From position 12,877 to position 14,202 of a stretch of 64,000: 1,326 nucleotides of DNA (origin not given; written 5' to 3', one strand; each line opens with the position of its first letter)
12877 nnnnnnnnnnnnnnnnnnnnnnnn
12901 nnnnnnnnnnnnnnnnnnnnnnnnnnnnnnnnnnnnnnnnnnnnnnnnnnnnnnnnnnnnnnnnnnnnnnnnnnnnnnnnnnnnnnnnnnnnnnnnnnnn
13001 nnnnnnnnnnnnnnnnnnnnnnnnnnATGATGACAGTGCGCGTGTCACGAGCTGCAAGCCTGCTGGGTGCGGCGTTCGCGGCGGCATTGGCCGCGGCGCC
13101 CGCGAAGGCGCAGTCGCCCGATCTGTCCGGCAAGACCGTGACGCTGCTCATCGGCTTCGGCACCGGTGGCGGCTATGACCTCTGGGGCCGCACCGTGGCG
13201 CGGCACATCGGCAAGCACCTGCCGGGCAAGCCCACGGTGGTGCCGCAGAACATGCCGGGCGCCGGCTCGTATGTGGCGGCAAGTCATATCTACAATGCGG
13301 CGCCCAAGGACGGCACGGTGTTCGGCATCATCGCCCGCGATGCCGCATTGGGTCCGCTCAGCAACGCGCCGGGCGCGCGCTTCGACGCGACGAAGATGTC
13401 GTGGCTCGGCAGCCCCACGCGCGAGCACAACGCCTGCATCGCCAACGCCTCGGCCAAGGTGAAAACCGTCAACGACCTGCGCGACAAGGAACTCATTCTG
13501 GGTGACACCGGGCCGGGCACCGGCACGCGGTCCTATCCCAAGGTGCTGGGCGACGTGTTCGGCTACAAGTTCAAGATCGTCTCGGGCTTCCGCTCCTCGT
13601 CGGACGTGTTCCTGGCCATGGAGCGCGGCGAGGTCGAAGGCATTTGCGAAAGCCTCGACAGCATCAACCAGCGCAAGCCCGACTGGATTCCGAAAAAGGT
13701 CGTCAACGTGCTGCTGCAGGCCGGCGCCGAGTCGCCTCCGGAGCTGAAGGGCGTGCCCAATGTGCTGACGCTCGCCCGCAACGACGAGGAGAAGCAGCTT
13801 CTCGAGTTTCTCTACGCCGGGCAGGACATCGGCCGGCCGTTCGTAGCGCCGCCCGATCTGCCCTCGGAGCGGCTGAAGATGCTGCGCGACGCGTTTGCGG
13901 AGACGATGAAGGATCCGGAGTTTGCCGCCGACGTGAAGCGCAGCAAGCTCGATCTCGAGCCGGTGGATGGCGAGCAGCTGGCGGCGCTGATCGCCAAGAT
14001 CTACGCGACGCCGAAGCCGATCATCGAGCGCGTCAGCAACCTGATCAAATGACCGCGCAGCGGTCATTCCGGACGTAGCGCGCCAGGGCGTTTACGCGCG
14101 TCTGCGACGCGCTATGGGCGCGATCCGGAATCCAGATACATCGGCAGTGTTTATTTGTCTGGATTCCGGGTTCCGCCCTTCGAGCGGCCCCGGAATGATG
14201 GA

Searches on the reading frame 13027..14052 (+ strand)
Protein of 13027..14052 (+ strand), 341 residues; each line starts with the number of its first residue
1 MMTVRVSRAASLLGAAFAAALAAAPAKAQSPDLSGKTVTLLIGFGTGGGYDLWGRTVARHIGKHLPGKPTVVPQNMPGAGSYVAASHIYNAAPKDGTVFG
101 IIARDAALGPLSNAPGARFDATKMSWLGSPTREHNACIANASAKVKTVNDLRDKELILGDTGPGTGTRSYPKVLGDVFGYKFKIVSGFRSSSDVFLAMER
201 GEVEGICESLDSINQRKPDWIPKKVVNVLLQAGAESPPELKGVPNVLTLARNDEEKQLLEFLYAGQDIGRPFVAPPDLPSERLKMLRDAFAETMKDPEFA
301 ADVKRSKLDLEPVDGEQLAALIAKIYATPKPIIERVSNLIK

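Call 43: search_protein_families(library=pfam, proteins=[window:13027-14052:+], max_evalue=0.00001)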
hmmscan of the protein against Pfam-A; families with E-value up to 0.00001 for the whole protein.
window:13027-14052:+ (341 aa): 1 family
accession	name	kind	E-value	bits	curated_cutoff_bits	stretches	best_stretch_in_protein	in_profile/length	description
PF03401.19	TctC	-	1e-07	32.2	27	0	272-336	208-272/274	Tripartite tricarboxylate transporter family receptor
